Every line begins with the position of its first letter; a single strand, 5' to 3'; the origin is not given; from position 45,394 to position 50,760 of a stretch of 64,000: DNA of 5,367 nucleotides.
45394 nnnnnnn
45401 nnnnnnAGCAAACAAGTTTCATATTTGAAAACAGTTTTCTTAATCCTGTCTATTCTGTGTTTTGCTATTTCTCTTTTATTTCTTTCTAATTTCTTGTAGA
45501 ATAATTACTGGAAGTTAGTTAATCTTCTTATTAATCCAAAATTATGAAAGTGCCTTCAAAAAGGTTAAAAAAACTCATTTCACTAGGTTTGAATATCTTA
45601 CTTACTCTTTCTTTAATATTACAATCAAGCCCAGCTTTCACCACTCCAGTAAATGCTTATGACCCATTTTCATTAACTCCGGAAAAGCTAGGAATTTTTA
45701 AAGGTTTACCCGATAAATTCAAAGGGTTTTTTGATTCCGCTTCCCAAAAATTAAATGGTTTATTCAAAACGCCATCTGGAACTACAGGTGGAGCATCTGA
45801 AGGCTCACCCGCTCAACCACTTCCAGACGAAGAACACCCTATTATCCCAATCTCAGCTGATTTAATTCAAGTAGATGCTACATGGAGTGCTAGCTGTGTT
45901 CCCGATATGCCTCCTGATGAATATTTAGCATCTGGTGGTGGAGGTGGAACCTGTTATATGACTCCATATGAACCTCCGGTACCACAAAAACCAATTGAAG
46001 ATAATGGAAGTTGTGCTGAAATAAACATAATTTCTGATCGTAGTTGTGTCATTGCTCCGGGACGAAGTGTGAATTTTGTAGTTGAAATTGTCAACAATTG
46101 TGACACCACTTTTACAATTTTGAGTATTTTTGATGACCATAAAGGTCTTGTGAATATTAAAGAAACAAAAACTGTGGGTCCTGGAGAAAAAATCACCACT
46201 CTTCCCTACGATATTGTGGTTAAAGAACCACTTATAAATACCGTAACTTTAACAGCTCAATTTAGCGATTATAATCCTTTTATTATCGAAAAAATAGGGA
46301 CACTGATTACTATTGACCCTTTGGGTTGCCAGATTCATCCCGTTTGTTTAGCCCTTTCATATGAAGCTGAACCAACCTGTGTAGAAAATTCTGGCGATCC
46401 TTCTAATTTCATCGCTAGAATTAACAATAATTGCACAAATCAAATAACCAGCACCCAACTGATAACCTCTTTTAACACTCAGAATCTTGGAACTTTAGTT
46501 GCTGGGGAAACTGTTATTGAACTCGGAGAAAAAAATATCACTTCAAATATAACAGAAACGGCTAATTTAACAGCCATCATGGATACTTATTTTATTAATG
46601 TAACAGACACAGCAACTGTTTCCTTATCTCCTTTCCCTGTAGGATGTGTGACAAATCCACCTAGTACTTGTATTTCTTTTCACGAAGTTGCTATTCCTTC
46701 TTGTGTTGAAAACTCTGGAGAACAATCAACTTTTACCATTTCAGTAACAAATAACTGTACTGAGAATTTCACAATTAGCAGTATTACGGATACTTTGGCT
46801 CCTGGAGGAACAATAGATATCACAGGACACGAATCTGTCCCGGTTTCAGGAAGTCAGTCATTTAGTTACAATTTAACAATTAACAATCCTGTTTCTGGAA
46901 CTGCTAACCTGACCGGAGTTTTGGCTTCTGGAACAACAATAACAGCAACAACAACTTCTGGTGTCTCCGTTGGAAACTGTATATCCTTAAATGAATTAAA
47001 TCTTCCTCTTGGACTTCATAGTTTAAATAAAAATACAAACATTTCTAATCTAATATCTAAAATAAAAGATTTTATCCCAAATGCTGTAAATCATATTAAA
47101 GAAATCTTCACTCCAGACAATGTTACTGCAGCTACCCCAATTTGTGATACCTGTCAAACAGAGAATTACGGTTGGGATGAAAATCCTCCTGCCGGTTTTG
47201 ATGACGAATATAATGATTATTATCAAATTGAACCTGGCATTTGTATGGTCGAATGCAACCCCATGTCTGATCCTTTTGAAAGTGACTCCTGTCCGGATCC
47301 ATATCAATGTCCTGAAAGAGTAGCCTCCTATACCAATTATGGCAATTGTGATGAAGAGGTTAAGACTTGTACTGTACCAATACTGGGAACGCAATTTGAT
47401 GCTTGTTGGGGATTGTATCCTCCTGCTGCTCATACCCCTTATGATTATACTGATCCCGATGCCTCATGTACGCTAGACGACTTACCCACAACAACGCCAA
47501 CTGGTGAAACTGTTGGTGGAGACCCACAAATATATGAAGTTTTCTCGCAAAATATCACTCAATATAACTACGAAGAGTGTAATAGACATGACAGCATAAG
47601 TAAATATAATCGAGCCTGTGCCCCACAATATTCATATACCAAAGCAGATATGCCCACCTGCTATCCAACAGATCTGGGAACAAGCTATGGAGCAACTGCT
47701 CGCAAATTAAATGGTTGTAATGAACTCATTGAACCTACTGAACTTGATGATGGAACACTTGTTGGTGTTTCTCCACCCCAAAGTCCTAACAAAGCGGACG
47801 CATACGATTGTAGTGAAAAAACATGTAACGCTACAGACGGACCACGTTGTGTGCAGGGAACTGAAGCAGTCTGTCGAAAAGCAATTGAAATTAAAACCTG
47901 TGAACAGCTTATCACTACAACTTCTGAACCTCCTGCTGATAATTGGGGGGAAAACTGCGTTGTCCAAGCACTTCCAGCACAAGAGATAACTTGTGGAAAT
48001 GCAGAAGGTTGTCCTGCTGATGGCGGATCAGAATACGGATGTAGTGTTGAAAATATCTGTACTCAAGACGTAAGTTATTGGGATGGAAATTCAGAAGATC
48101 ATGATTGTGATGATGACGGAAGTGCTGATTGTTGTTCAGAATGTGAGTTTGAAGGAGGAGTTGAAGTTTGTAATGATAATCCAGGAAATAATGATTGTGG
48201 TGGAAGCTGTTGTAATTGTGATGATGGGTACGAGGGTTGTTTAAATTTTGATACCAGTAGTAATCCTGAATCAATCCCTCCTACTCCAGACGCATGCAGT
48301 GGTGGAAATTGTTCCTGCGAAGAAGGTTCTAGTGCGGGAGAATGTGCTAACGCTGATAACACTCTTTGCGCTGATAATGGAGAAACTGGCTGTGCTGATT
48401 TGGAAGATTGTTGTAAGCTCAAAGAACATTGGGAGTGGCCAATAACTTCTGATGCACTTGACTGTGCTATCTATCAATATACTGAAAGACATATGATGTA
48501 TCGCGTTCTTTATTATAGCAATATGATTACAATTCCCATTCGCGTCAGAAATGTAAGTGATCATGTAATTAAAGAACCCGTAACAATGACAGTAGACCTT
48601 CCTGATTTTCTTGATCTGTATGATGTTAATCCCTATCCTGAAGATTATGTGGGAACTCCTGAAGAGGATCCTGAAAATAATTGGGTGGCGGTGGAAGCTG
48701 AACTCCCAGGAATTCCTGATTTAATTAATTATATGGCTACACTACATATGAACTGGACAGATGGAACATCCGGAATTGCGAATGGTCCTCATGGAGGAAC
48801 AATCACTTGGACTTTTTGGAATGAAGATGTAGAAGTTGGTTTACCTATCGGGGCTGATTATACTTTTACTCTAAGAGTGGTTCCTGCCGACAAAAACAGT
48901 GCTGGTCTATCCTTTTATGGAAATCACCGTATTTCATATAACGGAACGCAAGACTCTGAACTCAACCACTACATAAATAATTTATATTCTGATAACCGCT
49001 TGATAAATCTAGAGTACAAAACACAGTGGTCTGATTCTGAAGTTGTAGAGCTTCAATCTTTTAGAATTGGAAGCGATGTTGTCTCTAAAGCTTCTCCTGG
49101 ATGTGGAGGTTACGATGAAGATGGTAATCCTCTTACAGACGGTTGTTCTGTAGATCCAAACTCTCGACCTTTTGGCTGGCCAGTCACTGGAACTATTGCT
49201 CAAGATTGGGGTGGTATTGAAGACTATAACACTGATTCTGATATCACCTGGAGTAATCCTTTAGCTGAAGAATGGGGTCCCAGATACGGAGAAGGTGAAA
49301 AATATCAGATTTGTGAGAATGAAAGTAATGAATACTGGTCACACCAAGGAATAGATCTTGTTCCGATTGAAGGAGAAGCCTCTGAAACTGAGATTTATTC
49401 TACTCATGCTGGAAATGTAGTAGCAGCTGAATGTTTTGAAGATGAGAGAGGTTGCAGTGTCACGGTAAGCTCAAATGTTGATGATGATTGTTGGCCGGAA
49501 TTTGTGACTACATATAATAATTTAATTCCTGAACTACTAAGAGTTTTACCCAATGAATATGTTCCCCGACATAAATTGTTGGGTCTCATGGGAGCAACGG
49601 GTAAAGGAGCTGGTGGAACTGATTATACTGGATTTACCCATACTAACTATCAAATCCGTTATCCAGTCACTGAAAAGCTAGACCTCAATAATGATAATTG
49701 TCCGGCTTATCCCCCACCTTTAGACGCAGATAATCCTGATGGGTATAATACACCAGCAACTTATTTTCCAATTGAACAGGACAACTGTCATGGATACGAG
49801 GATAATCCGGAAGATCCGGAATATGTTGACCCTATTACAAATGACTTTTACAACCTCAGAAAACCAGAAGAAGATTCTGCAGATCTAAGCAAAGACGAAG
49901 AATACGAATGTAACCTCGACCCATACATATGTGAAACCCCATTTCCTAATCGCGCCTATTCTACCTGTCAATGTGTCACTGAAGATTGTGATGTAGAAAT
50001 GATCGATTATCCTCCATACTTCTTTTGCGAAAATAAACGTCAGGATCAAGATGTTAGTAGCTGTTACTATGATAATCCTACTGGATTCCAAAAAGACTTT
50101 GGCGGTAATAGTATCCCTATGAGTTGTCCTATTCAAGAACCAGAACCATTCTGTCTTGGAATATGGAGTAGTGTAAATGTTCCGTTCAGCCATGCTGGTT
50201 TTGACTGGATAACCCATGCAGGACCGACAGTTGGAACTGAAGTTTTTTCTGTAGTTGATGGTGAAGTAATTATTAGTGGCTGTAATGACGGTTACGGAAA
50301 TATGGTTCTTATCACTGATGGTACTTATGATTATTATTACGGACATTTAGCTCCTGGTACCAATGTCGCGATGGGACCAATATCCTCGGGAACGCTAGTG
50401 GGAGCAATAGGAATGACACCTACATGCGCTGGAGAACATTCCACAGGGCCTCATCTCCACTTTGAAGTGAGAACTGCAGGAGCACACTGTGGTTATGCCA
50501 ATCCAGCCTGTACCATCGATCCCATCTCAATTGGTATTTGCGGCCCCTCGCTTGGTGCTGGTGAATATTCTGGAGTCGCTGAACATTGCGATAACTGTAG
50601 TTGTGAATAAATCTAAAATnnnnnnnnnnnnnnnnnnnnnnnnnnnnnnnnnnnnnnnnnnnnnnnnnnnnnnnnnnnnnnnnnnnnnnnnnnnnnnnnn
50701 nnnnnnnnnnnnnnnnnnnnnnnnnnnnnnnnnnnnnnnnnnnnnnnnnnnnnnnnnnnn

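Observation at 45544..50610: Giant secreted protein fuses three Ig-like repeats, an EGF-like Cys-rich core and two tandem M23 peptidase domains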

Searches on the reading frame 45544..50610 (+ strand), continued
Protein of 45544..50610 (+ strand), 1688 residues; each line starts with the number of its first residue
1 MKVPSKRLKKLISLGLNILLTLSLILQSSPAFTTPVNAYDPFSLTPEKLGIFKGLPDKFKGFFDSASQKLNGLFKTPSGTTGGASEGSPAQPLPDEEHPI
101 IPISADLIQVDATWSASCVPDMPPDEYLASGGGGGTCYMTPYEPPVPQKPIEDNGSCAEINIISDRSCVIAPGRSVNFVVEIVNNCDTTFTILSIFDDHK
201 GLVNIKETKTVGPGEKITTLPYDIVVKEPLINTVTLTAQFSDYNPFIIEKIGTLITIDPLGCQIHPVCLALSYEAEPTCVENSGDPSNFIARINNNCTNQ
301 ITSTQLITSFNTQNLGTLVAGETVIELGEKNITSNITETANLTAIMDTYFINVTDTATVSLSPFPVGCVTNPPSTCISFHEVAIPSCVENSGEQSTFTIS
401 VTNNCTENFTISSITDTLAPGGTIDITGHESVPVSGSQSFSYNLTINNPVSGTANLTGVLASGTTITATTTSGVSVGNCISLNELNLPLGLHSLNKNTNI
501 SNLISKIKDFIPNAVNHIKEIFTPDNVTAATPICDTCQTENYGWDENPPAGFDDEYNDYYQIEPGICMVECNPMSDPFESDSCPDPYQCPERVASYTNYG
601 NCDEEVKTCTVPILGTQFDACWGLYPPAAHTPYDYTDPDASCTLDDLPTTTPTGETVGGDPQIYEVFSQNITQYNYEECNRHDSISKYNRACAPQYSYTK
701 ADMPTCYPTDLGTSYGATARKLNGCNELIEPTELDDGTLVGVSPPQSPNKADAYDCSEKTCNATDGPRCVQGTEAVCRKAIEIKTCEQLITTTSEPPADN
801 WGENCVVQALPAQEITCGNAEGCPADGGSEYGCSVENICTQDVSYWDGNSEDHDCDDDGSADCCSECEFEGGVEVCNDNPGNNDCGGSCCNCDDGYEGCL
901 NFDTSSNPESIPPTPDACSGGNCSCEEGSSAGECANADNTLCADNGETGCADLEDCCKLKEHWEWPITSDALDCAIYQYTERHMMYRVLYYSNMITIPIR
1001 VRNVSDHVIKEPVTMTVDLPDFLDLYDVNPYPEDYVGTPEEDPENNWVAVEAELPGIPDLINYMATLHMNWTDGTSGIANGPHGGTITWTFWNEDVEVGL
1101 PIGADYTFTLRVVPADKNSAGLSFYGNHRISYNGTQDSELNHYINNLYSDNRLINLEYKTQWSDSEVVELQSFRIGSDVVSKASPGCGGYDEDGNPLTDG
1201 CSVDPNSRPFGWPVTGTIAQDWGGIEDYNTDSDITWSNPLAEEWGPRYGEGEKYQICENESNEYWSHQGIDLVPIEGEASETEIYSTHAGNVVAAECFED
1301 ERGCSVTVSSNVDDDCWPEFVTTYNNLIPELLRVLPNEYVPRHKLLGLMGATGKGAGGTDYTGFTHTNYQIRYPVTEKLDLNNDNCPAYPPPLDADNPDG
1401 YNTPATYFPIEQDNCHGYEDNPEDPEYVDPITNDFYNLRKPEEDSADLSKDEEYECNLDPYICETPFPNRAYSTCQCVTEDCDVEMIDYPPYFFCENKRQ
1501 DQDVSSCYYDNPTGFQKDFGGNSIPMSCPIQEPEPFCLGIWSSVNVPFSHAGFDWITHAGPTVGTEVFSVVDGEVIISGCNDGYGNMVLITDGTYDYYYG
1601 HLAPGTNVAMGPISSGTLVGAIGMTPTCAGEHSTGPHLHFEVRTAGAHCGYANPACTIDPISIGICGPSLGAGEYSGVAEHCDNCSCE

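Call 40: list_cluster_members(proteins=[window:45544-50607:+, P0003, P0004, P0006, P0007, P0008, P0009, P0010, P0014, P0018])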
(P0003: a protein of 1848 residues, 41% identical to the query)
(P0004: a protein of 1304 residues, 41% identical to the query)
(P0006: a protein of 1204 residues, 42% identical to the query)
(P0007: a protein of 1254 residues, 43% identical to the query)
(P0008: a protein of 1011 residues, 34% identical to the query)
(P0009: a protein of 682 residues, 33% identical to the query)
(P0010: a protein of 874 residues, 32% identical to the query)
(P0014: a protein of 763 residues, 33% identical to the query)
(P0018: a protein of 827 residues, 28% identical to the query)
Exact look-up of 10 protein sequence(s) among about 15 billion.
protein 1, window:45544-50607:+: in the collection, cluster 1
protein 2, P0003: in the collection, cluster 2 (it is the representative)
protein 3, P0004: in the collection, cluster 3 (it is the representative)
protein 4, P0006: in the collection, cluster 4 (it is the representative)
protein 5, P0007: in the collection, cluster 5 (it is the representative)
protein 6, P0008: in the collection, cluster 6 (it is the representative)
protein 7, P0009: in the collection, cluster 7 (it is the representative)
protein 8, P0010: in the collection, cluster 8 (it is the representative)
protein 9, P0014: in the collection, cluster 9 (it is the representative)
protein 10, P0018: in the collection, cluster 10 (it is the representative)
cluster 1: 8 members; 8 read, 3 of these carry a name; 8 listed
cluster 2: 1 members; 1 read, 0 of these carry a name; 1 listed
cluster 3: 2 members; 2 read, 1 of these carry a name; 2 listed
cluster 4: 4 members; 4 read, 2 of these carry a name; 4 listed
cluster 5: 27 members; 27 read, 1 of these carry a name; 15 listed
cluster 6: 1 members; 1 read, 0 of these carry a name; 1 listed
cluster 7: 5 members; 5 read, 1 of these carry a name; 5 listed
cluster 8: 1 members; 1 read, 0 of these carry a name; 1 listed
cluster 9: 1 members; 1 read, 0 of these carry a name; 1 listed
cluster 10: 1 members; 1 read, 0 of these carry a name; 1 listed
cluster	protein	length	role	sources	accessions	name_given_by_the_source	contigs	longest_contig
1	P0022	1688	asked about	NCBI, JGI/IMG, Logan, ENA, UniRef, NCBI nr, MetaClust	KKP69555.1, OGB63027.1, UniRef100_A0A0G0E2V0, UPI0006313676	hypothetical protein A2X44_03410 [candidate division CPR3 bacterium GWF2_35_18] | Peptidase M23 n=1 Tax=candidate division CPR3 bacterium GW2011_GWF2_35_18 TaxID=1618350 ... | MAG: Peptidase M23 [candidate division CPR3 bacterium GW2011_GWF2_35_18]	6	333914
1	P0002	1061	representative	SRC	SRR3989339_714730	-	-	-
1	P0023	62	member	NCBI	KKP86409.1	MAG: hypothetical protein UR87_C0020G0001, partial [candidate division CPR3 bacterium ...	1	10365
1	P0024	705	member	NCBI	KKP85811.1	MAG: hypothetical protein UR87_C0038G0001, partial [candidate division CPR3 bacterium ...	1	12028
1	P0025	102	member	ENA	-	-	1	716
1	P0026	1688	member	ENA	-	-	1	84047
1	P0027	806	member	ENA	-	-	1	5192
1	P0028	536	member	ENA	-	-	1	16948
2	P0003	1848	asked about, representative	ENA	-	-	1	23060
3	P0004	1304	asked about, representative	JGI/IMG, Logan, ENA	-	-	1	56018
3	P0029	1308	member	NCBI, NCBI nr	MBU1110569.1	M23 family metallopeptidase [Patescibacteria group bacterium]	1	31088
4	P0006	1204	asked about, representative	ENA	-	-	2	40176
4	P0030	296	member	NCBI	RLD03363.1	MAG: hypothetical protein DRI56_12610, partial [Chloroflexota bacterium]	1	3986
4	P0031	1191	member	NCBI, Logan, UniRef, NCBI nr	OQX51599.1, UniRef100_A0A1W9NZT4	hypothetical protein B5M47_00175 [candidate division CPR3 bacterium 4484_211] | Uncharacterized protein n=1 Tax=candidate division CPR3 bacterium 4484_211 TaxID=1968527 ... | MAG: hypothetical protein B5M47_00175 [candidate division CPR3 bacterium 4484_211]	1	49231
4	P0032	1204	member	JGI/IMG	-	-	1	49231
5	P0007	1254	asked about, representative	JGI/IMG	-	-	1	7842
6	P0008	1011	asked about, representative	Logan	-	-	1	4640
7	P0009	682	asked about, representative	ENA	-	-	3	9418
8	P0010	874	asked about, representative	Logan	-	-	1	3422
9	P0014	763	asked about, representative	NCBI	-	-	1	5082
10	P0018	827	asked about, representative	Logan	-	-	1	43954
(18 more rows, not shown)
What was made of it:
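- Tried and rejected: The organism was identified instead from cluster-member names (call 40).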

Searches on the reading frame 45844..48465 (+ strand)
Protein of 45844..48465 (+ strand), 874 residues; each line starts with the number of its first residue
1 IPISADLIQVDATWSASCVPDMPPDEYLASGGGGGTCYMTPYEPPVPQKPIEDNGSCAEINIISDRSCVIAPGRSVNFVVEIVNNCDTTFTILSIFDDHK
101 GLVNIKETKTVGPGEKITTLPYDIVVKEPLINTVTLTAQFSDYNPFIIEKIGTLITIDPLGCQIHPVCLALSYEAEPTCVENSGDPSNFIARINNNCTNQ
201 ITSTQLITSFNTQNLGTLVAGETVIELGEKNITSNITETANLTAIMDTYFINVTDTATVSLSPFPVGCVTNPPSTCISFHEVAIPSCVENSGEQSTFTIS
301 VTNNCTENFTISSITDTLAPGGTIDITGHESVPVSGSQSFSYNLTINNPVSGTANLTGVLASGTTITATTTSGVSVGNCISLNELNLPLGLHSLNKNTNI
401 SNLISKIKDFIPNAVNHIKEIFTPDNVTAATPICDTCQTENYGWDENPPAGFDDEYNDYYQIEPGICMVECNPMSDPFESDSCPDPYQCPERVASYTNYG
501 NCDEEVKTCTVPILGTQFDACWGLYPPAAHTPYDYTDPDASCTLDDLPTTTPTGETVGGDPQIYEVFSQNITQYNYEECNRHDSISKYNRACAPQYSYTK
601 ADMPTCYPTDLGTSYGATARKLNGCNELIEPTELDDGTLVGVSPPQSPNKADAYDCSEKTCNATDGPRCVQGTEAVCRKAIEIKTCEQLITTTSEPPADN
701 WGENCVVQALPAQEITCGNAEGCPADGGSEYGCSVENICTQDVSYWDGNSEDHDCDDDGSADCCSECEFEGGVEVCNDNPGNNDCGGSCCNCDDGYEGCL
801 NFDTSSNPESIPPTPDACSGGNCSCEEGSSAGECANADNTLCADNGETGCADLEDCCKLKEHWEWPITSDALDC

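Call 21: find_homologous_proteins(query=window:45844-48465:+)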
Query window:45844-48465:+ (874 aa): 1 proteins with E <= 0.001 among 8000 candidates.
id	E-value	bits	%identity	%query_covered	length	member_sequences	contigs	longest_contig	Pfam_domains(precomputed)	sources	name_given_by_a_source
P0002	0.0e+0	2017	99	100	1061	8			-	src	-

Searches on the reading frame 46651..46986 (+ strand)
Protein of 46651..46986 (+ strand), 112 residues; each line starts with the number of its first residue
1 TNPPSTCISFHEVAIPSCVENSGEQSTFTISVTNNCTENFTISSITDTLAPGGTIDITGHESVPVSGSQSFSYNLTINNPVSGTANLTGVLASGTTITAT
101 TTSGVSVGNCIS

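Call 60: find_homologous_proteins(query=A3, max_evalue=0.01)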
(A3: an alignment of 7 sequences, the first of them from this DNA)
Query A3 (7 sequences): 3437 candidates shared short words with the query, none scored E <= 0.01.
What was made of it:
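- On Known bacterial adhesin families: No database relatives of the repeats (calls 21, 60).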

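Call 69: predict_structure(alignment_id=A4)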
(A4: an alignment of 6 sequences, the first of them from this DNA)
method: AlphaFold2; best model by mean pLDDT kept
length: 112 residues; sequences in the alignment: 6
mean_pLDDT: 90.5   pTM: 0.80
mean pLDDT of the five models: 90.5, 89.0, 87.1, 84.1, 41.1
residues with pLDDT >= 90: 92; 70-90: 14; 50-70: 2; < 50: 4
segments of 3 or more residues with pLDDT < 50: 1-4
pLDDT, mean of each block of 10 residues (from residue 1): 65 95 96 94 95 88 93 95 95 93 92 66
secondary structure, 60 per line:
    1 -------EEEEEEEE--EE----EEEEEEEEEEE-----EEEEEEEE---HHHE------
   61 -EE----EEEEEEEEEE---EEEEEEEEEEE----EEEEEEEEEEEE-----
elements in order: E8-15 E24-34 E40-47 E68-77 E81-91 E96-107
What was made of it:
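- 46651..46986 (+): Ig-like repeat 3 (aa 370-481). AlphaFold2 model with mean pLDDT 90.5, an all-beta sandwich (call 69).
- On Ig-like / E-set beta-sandwich domains (the three repeats): pLDDT 90.5, six long strands (call 69).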

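Call 72: fold_search(model_id=the predicted structure, library=pdb)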
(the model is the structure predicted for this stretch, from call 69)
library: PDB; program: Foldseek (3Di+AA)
matches with E <= 10: 1552; with E <= 0.001: 6
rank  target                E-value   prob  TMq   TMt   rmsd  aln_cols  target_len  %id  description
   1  9n9j_5                5.4e-05  1.00  0.60  0.50  17.7       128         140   16  Structure of a GRP94 folding intermediate engaged with a CCDC134- and FKBP11-bound secretory translocon (released 2025-11-19)
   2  8b5l_q                6.3e-05  1.00  0.59  0.45   5.2       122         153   15  Cryo-EM structure of ribosome-Sec61-TRAP (TRanslocon Associated Protein) translocon complex (released 2023-03-01)
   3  8rjc_5                7.8e-05  1.00  0.60  0.41   5.4       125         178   14  Structure of the rabbit 80S ribosome stalled on a 2-TMD rhodopsin intermediate in complex with Sec61-TRAP, open confor (released 2024-01-24)
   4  8btk_TA               3.6e-04  1.00  0.54  0.38   5.4       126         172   17  Structure of the TRAP complex with the Sec translocon and a translating ribosome (released 2023-05-24)
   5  8b6l_E                5.5e-04  1.00  0.56  0.43   4.5       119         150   16  Subtomogram average of the human Sec61-TRAP-OSTA-translocon (released 2022-12-07)
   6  1tza_B                9.3e-04  1.00  0.65  0.58   5.3       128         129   11  X-ray structure of Northeast Structural Genomics Consortium target SoR45 (released 2004-07-27)
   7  9fyn                  1.1e-03  1.00  0.66  0.11   4.1       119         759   17  Lacto-N-biosidase from Trueperella pyogenes (released 2024-10-09)
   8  4lk4                  1.2e-03  1.00  0.64  0.25   3.7       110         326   14  Structure of Vibrio cholerae VesB protease (released 2014-02-05)
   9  1xvs_A                1.5e-03  1.00  0.63  0.58   6.6       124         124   12  Crystal structure of apaG Protein from Vibrio cholerae (released 2004-12-14)
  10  1tza_A                1.5e-03  1.00  0.63  0.54   5.5       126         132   11  X-ray structure of Northeast Structural Genomics Consortium target SoR45 (released 2004-07-27)
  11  2ox5_A                1.9e-03  1.00  0.53  0.55   4.7       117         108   12  The SoxYZ complex of Paracoccus pantotrophus (released 2007-05-22)
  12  5vhv_A                2.0e-03  1.00  0.49  0.19   6.4       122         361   10  Pseudomonas fluorescens alkylpurine DNA glycosylase AlkC bound to DNA containing an oxocarbenium-intermediate analog (released 2017-10-25)
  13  5vi0_A                2.3e-03  1.00  0.51  0.19   5.8       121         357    9  Pseudomonas fluorescens alkylpurine DNA glycosylase AlkC bound to DNA containing an abasic site analog (released 2017-10-25)
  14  2ox5_E                3.0e-03  1.00  0.43  0.46   5.6       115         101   13  The SoxYZ complex of Paracoccus pantotrophus (released 2007-05-22)
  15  8b6l_F                4.5e-03  1.00  0.65  0.49   5.1       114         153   11  Subtomogram average of the human Sec61-TRAP-OSTA-translocon (released 2022-12-07)
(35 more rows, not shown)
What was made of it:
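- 46651..46986 (+): Foldseek finds generic Ig-like/E-set matches (TRAP subunits, ApaG, VesB Ig domain, CARDB) with TM 0.5-0.66 (call 72).
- On Ig-like / E-set beta-sandwich domains (the three repeats): Foldseek TM 0.5-0.66 to TRAP, ApaG, the VesB Ig domain, CARDB and complement MG domains (call 72).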

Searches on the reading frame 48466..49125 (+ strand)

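Call 8: search_protein_families(library=pfam, proteins=[window:48466-49125:+], max_evalue=10)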
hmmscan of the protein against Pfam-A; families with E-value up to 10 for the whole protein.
seq(220 aa): 1 family
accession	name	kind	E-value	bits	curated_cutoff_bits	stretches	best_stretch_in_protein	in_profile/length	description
PF24204.1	DUF7428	-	0.18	12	27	1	28-51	28-47/55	Domain of unknown function (DUF7428)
